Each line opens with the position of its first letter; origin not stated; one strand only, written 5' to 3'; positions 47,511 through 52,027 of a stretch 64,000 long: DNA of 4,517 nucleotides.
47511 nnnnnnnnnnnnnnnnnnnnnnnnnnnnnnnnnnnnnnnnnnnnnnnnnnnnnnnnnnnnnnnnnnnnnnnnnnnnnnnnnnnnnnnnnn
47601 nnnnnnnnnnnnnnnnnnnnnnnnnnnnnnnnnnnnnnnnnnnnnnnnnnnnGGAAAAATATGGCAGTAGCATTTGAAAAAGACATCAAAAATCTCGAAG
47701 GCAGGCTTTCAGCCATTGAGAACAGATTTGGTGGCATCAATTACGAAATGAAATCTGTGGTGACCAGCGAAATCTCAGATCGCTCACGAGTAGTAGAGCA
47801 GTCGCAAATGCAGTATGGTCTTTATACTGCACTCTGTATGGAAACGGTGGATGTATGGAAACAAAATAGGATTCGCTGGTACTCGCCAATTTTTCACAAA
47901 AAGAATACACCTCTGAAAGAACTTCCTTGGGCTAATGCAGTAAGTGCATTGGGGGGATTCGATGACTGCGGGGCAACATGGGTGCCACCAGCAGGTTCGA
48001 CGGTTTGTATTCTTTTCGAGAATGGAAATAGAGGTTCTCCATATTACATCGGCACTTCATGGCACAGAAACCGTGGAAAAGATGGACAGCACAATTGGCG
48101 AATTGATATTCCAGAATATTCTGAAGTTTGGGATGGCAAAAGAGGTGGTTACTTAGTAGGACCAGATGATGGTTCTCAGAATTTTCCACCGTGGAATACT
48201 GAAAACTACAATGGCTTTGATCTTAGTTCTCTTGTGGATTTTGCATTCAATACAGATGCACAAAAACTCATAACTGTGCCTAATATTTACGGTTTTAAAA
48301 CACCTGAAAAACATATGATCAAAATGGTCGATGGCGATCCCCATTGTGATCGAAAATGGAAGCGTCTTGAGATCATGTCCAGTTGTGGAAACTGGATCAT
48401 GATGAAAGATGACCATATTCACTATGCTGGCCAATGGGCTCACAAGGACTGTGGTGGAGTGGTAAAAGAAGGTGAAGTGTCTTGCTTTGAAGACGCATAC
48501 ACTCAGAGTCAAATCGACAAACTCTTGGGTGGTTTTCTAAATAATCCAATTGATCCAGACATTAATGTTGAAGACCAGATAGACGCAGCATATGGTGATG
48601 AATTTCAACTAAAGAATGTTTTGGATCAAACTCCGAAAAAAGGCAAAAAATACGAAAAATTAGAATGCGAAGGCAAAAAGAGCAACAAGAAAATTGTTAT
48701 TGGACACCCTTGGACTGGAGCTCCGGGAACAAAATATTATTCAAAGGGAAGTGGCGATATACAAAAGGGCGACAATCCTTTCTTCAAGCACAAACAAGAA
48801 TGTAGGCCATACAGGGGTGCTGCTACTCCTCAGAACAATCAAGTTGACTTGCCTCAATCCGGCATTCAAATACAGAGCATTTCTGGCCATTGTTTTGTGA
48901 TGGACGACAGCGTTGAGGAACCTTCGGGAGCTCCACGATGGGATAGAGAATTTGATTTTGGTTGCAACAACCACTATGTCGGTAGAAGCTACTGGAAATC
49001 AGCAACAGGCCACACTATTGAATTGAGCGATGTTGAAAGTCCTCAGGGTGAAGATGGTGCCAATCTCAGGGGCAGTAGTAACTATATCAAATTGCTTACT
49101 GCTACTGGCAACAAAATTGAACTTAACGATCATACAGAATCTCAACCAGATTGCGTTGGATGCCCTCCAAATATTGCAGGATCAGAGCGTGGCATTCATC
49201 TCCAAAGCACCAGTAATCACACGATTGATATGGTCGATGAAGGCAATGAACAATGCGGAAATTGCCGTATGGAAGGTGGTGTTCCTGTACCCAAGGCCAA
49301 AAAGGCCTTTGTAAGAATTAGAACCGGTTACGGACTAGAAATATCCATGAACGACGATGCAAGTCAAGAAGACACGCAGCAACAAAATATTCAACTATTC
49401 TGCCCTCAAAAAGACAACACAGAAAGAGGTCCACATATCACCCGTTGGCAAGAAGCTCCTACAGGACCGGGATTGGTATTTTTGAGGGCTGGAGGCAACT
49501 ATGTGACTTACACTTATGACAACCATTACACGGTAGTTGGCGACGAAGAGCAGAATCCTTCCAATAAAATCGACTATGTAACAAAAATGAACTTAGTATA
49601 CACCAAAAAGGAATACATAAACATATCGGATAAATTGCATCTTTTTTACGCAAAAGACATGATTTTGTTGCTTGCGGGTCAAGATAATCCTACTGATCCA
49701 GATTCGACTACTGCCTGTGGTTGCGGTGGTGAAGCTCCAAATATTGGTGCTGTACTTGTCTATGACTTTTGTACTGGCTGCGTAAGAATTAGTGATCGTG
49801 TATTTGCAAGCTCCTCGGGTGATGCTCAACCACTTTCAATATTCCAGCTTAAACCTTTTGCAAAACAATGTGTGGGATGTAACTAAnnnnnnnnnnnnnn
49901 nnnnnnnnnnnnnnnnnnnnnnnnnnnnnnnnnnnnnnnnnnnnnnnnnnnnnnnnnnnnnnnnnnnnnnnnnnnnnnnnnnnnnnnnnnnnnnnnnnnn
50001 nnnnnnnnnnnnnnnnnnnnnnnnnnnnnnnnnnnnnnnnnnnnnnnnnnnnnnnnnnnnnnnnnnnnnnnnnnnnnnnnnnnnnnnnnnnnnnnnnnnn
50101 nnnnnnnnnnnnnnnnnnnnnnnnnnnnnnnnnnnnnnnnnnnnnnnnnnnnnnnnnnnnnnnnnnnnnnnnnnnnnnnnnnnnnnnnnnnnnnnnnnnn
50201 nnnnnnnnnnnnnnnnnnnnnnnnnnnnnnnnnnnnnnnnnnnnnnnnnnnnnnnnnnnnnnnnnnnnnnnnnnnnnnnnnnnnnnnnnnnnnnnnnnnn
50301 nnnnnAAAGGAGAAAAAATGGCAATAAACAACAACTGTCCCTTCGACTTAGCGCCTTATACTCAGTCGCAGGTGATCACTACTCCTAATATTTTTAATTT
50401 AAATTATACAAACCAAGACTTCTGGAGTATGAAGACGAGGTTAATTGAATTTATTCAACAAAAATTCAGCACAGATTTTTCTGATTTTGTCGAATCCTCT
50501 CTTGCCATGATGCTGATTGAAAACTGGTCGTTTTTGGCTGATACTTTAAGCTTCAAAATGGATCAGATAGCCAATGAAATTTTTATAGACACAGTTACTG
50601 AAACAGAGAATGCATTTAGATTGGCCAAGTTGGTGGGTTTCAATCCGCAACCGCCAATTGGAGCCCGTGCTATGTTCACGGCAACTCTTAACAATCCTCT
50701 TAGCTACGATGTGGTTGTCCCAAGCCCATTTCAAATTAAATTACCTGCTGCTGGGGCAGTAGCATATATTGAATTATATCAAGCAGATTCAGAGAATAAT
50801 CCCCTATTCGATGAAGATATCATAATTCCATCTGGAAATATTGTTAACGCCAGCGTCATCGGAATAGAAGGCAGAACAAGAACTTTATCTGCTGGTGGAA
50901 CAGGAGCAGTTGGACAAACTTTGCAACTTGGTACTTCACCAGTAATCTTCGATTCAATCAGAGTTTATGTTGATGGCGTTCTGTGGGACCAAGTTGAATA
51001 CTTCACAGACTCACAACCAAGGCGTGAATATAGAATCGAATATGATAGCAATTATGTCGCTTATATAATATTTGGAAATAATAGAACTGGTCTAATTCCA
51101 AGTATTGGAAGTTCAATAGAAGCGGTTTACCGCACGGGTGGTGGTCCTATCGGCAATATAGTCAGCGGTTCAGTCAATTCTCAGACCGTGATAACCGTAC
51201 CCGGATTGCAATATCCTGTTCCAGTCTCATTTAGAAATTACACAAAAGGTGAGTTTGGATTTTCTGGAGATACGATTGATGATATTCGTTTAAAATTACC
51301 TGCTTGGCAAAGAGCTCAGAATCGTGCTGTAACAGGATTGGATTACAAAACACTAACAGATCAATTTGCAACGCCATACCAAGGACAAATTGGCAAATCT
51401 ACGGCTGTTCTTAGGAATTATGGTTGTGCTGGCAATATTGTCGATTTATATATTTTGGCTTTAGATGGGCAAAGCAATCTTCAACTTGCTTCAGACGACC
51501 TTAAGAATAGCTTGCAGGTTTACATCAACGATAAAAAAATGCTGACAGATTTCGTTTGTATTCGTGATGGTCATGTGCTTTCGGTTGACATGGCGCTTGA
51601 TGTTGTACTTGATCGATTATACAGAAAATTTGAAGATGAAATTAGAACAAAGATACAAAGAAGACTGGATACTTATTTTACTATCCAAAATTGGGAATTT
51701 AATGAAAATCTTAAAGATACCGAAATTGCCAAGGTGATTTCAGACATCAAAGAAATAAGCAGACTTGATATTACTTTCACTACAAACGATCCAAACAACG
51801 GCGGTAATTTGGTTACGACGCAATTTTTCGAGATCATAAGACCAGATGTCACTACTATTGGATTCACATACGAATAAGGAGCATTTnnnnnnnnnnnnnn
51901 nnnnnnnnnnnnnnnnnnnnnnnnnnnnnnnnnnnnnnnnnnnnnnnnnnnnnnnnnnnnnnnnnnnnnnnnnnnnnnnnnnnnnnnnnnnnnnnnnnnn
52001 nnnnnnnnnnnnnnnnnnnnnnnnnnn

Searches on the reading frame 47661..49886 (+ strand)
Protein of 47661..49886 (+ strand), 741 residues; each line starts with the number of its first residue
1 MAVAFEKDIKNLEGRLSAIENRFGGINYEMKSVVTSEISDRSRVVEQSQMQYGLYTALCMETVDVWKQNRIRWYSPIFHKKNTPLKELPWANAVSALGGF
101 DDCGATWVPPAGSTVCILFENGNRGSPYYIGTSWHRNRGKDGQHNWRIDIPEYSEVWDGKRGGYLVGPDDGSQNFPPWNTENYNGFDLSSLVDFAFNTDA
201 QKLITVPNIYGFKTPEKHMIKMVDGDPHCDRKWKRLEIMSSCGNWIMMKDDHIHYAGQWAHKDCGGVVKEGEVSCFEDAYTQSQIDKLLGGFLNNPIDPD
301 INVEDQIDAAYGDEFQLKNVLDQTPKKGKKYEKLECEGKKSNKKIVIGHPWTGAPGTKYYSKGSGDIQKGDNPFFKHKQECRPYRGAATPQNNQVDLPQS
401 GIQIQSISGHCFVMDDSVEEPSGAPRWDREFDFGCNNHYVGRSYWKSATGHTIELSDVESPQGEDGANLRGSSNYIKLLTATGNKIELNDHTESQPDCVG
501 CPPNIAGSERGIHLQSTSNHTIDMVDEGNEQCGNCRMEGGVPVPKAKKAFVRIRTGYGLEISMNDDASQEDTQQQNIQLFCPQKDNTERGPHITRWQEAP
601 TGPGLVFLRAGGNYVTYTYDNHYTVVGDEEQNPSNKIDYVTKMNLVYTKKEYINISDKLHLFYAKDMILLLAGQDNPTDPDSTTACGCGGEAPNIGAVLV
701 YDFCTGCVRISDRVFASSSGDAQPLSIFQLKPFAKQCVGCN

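Call 10: search_protein_families(library=pfam, proteins=[window:47661-49886:+], max_evalue=0.001)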
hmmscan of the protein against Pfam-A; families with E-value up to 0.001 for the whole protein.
window:47661-49886:+ (741 aa): 1 family
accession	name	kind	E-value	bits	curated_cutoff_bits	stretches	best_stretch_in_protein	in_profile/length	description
PF04717.18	Phage_base_V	-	2.9e-07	31.2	23.8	1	61-134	7-75/75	Type VI secretion system/phage-baseplate injector OB domain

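Call 67: search_protein_families(library=phrogs, proteins=[window:47661-49886:+], max_evalue=0.00001)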
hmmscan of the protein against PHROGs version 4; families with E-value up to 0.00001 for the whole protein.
window:47661-49886:+ (741 aa): 0 families

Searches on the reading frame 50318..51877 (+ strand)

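Call 67: search_protein_families(library=phrogs, proteins=[window:50318-51877:+], max_evalue=0.00001)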
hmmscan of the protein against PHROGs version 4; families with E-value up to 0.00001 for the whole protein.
window:50318-51877:+ (519 aa): 3 families
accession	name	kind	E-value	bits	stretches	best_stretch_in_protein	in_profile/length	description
phrog_219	-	tail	7.5e-29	101.7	1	28-481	4-453/598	baseplate wedge subunit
phrog_10646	-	tail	1.2e-20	74.1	1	27-120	25-118/1142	baseplate wedge subunit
phrog_6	-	tail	1.9e-10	41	1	32-506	69-395/548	baseplate wedge subunit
